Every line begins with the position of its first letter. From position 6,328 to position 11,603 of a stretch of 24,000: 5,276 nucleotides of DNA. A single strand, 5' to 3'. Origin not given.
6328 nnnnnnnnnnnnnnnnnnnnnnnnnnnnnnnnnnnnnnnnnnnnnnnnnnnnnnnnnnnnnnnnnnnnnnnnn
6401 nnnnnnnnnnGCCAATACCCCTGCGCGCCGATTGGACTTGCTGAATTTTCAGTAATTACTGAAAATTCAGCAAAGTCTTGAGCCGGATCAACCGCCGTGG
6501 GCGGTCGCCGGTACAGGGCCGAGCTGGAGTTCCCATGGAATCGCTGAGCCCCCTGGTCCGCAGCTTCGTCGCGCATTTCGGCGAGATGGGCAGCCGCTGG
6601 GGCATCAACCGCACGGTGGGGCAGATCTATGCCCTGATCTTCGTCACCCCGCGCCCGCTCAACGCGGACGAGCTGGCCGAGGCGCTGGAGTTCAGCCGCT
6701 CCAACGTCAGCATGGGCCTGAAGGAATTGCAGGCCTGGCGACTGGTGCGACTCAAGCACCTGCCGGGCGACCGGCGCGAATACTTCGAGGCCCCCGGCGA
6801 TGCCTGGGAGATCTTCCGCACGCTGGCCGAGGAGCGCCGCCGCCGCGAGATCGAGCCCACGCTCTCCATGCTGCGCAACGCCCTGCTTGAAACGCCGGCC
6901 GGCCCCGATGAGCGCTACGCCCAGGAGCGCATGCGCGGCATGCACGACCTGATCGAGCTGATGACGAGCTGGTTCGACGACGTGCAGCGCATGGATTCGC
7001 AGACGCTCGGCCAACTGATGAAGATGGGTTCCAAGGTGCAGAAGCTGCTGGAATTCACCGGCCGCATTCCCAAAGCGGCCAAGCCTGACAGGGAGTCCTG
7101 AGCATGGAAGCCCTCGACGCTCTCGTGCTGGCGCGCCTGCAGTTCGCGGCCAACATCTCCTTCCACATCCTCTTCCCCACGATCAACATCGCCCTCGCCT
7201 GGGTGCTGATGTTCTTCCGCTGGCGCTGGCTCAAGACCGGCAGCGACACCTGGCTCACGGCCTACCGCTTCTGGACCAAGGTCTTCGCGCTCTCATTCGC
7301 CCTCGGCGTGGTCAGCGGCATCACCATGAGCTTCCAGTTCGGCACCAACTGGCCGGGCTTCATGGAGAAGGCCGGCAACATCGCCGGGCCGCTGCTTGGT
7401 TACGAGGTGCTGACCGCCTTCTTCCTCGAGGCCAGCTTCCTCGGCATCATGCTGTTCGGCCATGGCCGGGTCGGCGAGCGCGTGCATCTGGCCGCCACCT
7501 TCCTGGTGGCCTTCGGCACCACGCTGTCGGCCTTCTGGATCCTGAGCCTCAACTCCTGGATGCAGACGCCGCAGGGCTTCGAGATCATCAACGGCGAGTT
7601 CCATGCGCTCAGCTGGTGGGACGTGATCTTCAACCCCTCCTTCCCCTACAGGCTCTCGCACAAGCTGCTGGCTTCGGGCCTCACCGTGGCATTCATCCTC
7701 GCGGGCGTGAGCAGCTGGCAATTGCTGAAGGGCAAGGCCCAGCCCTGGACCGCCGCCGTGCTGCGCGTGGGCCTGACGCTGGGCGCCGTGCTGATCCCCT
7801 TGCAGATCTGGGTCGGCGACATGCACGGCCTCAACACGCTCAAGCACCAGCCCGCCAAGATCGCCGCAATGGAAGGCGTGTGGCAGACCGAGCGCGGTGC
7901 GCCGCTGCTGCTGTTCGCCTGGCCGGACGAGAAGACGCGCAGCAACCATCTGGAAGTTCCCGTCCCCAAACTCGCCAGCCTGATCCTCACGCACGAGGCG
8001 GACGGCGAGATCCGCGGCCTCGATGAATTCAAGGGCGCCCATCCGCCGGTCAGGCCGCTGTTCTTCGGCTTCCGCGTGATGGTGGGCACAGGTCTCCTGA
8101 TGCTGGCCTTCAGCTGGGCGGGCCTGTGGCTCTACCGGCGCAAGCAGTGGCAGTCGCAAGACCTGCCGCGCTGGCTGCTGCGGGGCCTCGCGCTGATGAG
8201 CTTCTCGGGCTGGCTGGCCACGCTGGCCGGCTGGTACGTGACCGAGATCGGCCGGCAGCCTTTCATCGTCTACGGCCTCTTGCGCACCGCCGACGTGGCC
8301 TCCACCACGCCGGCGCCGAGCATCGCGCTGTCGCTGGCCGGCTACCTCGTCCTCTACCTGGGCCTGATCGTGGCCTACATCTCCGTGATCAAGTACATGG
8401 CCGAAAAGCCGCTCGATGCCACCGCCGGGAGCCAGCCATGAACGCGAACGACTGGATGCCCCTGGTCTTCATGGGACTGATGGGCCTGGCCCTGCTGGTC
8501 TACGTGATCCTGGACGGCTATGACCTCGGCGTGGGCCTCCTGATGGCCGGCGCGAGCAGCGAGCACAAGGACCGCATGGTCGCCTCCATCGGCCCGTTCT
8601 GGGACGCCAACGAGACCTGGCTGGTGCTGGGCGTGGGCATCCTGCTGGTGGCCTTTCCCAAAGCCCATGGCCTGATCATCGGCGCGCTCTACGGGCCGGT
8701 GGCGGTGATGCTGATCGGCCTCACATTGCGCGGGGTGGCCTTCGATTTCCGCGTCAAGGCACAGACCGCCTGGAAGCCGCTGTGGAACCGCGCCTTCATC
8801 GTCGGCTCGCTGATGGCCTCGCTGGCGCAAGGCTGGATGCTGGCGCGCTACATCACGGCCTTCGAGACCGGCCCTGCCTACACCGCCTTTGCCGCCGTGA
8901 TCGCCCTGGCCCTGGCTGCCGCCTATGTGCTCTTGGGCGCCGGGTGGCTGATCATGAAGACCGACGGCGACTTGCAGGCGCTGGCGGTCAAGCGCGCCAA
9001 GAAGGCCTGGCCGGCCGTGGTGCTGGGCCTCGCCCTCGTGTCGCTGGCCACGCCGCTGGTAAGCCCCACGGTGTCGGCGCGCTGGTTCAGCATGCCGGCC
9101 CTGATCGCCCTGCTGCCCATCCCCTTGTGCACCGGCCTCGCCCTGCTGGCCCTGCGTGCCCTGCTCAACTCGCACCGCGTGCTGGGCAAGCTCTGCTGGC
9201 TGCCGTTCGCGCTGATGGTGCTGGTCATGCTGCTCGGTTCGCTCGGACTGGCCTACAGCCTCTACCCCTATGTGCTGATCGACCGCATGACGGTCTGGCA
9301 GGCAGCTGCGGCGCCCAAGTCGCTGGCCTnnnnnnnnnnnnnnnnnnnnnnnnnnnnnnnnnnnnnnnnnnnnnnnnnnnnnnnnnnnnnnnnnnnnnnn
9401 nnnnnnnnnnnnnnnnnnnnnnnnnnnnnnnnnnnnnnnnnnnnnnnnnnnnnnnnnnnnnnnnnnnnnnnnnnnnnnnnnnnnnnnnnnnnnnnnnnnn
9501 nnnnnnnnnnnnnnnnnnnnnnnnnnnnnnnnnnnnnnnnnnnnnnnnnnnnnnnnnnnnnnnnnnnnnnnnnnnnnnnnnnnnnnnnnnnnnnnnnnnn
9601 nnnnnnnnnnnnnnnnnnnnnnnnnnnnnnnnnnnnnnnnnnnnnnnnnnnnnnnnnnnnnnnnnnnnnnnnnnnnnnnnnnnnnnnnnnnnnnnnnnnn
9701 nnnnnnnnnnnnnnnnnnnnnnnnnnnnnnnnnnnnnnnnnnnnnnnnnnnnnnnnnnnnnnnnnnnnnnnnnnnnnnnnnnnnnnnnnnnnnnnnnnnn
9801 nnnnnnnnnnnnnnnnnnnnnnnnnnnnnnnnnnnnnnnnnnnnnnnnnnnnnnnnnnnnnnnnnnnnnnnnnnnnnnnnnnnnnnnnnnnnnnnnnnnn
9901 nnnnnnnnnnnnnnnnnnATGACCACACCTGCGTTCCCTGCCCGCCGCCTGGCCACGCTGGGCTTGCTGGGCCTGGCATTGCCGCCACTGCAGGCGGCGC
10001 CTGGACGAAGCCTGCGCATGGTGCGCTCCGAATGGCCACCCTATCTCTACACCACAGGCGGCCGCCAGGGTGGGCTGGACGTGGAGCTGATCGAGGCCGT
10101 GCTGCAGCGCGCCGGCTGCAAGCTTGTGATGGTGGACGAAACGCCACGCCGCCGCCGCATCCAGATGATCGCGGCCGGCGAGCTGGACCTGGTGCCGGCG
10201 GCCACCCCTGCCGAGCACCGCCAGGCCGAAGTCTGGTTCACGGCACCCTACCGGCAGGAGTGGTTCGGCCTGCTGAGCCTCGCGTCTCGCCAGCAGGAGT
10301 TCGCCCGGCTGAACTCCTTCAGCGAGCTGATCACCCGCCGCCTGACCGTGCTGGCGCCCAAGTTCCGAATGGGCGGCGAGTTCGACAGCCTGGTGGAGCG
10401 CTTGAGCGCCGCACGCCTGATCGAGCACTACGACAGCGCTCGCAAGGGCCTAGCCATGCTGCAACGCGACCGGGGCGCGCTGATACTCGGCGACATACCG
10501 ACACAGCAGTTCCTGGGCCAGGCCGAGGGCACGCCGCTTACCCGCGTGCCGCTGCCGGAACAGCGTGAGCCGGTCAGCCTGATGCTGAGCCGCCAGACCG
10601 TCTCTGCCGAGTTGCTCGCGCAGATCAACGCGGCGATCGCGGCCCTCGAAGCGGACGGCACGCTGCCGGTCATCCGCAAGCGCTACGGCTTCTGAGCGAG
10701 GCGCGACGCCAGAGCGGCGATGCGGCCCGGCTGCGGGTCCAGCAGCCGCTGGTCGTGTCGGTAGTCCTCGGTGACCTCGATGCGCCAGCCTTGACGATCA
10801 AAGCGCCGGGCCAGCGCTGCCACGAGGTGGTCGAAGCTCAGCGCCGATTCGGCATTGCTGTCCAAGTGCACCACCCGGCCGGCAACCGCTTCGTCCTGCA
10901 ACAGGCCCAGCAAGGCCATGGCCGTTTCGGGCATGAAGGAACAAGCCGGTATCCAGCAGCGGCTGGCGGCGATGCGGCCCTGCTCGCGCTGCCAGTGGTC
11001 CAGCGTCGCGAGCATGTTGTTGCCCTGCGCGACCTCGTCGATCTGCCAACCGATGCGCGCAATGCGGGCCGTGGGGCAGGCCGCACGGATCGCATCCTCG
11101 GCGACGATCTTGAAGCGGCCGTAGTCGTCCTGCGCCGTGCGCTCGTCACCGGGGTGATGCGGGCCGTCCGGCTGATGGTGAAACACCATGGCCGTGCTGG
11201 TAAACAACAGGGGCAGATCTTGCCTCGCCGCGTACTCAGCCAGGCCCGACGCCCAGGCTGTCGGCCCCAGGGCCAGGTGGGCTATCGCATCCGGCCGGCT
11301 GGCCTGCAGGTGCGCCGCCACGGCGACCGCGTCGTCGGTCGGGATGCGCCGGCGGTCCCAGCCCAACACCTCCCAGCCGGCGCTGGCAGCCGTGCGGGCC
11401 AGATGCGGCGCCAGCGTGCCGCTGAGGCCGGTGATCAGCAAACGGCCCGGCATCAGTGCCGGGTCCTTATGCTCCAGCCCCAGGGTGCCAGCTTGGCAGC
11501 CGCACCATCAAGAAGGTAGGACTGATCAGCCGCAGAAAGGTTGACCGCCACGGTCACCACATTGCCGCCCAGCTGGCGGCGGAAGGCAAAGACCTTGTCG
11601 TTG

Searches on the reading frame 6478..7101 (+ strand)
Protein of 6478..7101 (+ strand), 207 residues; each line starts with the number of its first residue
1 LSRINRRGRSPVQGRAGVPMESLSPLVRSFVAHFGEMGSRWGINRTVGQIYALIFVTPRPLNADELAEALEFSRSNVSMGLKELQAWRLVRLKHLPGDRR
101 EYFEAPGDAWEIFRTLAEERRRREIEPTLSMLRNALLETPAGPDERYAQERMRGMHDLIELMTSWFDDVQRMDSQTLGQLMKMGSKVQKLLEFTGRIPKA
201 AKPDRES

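Call 17: search_protein_families(library=pfam, proteins=[window:6478-7101:+])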
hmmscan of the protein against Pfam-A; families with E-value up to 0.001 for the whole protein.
window:6478-7101:+ (207 aa): 1 family
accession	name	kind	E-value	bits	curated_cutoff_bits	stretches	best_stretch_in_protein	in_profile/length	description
PF12802.13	MarR_2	-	4.2e-12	46.5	27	1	42-101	2-61/61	MarR family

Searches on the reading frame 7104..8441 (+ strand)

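Call 23: search_protein_families(library=pfam, proteins=[window:7104-8441:+], max_evalue=0.000001)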
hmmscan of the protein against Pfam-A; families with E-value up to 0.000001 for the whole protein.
window:7104-8441:+ (445 aa): 1 family
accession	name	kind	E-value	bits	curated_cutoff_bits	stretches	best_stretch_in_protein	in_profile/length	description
PF01654.22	Cyt_bd_oxida_I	-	1e-161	538.6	26.2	1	9-435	1-416/418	Cytochrome bd terminal oxidase subunit I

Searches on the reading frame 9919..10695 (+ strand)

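Call 23: search_protein_families(library=pfam, proteins=[window:9919-10695:+], max_evalue=0.000001)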
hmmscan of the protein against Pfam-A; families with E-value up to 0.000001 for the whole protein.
window:9919-10695:+ (258 aa): 1 family
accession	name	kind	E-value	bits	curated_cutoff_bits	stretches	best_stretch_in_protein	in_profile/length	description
PF00497.25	SBP_bac_3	-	8.9e-18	64.8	26.4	1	35-256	5-129/132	Bacterial extracellular solute-binding proteins, family 3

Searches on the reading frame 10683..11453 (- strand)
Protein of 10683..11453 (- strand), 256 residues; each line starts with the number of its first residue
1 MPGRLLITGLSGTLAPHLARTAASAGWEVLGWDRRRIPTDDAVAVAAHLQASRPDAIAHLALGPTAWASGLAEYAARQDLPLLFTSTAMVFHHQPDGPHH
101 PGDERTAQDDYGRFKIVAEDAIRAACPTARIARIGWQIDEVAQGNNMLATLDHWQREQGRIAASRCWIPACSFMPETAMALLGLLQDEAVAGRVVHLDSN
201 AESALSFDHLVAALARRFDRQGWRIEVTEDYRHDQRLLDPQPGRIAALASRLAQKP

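Call 5: search_protein_families(library=pfam, proteins=[window:10683-11453:-])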
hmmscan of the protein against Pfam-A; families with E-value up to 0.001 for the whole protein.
window:10683-11453:- (256 aa): 2 families
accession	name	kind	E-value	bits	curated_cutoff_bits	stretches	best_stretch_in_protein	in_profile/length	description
PF04321.23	RmlD_sub_bind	-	2.3e-20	73.3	27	2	70-161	84-173/287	RmlD substrate binding domain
PF01370.27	Epimerase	-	1.9e-08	34.5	20.9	1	6-126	2-157/240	NAD dependent epimerase/dehydratase family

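Call 6: search_protein_families(library=ncbifam, proteins=[window:10683-11453:-])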
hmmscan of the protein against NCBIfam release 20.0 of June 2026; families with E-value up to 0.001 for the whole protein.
window:10683-11453:- (256 aa): 2 families
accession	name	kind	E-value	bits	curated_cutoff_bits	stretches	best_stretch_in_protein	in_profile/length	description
TIGR01214.1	rmlD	equivalog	1.3e-15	57.2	224.05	1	70-213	83-224/285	dTDP-4-dehydrorhamnose reductase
NF007440.0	PRK09987.1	equivalog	1.1e-05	24.9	308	1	37-162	53-177/299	dTDP-4-dehydrorhamnose reductase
